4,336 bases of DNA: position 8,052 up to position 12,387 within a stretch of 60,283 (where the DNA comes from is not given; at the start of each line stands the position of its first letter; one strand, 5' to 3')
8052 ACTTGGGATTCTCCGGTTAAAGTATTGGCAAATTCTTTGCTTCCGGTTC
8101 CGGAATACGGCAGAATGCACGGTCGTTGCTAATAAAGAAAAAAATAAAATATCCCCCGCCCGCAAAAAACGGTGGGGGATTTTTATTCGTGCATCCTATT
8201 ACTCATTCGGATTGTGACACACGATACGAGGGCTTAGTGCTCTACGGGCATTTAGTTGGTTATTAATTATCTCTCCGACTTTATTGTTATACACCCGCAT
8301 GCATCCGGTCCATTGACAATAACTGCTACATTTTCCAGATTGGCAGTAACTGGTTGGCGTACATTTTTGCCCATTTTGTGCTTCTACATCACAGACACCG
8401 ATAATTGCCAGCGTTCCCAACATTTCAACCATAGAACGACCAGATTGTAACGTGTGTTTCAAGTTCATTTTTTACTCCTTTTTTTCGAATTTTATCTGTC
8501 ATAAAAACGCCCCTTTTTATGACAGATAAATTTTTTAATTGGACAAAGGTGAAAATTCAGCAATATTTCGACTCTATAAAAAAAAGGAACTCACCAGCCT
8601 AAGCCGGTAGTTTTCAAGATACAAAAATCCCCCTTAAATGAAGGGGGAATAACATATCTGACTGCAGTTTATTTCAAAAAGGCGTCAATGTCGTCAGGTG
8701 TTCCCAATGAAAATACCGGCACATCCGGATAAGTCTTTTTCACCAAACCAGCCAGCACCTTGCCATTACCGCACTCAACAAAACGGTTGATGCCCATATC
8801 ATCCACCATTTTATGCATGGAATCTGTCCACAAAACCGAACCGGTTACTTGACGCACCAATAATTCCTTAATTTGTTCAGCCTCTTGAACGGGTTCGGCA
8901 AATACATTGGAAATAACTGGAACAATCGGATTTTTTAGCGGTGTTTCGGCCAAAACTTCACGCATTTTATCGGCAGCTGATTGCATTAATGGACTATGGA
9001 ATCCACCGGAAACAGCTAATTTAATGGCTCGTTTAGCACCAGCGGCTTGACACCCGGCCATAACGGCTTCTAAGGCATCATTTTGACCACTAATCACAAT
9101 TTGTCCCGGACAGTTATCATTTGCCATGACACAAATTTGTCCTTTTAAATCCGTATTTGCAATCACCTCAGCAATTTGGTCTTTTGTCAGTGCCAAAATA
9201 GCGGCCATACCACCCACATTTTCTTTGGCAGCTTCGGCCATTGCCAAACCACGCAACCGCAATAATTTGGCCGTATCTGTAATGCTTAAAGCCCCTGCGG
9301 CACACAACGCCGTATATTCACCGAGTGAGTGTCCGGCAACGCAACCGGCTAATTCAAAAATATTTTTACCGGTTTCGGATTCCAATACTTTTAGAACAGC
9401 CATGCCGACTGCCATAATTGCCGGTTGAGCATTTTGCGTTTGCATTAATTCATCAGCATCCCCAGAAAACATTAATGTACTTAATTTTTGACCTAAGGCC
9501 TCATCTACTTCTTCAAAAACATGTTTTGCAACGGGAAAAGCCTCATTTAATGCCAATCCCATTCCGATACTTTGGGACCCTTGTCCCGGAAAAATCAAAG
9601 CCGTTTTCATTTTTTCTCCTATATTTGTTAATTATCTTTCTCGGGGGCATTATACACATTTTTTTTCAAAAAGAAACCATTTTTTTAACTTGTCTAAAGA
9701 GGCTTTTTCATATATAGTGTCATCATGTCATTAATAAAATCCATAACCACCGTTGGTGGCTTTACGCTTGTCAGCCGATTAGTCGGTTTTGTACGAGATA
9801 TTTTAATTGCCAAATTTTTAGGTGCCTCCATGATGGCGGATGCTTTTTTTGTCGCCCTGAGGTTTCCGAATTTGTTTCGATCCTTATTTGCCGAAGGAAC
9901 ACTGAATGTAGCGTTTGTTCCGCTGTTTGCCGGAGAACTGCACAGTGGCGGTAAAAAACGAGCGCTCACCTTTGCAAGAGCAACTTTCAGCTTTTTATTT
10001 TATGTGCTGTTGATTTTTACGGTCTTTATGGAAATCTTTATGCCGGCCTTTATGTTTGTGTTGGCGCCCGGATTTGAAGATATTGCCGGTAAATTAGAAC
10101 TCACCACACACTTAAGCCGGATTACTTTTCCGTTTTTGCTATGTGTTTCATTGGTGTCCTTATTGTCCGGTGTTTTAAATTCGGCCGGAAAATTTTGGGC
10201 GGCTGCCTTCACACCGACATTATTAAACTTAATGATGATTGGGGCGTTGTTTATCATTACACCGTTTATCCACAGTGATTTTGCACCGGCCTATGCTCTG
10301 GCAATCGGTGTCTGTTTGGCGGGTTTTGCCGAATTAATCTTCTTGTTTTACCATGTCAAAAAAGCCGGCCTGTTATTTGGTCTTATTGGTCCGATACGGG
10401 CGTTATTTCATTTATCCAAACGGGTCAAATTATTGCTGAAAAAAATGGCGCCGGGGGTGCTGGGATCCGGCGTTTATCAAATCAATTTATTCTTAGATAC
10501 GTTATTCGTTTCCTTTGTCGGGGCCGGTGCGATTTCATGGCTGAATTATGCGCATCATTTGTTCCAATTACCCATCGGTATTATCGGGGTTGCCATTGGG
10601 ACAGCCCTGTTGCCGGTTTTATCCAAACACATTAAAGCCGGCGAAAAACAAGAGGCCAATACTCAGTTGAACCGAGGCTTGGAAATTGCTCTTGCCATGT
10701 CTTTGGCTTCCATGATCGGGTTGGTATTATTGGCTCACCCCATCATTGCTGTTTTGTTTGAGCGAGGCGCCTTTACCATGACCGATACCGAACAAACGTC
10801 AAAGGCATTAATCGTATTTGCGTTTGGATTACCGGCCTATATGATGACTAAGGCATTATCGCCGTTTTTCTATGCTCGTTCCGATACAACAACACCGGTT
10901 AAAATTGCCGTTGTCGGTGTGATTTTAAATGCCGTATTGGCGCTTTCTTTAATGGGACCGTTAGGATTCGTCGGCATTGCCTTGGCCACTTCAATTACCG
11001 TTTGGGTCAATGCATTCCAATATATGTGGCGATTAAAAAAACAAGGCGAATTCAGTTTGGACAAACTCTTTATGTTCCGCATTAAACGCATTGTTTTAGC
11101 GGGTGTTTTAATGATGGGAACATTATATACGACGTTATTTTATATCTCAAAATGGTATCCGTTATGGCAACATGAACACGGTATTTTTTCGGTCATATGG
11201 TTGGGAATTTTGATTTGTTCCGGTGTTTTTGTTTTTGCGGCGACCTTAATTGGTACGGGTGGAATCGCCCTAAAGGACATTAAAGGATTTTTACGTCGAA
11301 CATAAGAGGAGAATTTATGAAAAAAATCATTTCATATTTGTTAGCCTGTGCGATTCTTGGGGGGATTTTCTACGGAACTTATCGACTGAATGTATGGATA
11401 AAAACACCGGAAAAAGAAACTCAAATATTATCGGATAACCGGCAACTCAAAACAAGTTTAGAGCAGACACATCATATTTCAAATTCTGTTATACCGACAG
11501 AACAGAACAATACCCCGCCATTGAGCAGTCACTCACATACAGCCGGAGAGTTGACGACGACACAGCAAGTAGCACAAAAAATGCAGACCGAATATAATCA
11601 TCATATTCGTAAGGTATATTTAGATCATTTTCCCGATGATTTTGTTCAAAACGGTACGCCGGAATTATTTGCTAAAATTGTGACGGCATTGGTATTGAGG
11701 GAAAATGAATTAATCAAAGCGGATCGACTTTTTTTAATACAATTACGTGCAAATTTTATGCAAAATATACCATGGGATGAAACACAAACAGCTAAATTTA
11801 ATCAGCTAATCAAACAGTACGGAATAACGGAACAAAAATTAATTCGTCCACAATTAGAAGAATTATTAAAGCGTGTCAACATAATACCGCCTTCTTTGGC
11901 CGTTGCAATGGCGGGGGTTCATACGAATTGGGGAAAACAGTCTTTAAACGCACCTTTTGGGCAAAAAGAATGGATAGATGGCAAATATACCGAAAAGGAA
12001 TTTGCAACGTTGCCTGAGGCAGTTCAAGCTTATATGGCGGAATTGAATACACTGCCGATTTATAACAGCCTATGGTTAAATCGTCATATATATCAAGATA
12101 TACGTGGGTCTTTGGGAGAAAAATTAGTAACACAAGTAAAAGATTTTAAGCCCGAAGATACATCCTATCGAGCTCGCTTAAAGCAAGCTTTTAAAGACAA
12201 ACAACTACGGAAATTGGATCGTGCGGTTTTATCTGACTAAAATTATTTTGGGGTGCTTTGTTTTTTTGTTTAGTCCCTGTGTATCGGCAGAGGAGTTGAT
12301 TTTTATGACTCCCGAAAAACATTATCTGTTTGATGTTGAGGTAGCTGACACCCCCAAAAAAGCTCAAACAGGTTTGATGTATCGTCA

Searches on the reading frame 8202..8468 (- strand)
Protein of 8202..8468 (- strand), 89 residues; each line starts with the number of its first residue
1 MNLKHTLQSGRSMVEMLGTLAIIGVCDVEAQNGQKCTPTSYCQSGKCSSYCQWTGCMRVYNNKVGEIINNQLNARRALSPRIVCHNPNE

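Call 4: search_protein_families(library=pfam, max_evalue=1, proteins=[window:8202-8468:-])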
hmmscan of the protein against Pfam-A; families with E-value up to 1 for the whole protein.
window:8202-8468:- (89 aa): 1 family
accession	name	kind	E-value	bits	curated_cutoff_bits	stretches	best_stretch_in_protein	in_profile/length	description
PF21816.3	Zap1_zf1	-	0.14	12.3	27.2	1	51-62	3-14/27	Zap1, C2H2 zinc finger 1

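Call 5: search_protein_families(library=ncbifam, max_evalue=1, proteins=[window:8202-8468:-])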
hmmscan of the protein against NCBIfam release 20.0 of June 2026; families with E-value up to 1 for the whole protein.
window:8202-8468:- (89 aa): 0 families

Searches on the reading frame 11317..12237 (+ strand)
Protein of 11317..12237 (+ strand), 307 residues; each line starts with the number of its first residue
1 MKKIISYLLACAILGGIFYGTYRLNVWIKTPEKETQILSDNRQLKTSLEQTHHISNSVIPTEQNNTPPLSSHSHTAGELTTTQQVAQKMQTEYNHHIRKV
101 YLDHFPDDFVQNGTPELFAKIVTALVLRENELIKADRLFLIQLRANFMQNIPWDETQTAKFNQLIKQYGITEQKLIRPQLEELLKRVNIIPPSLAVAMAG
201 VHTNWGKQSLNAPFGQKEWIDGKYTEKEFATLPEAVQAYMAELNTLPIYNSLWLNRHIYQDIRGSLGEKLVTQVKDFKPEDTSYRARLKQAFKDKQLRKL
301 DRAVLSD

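Call 74: search_protein_families(library=pfam, max_evalue=0.001, proteins=[window:11317-12237:+])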
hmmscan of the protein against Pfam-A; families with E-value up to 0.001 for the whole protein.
window:11317-12237:+ (307 aa): 1 family
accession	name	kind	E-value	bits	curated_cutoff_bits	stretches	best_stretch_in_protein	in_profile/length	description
PF01832.25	Glucosaminidase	-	0.00038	21.6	30.2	1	179-262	3-96/123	Mannosyl-glycoprotein endo-beta-N-acetylglucosaminidase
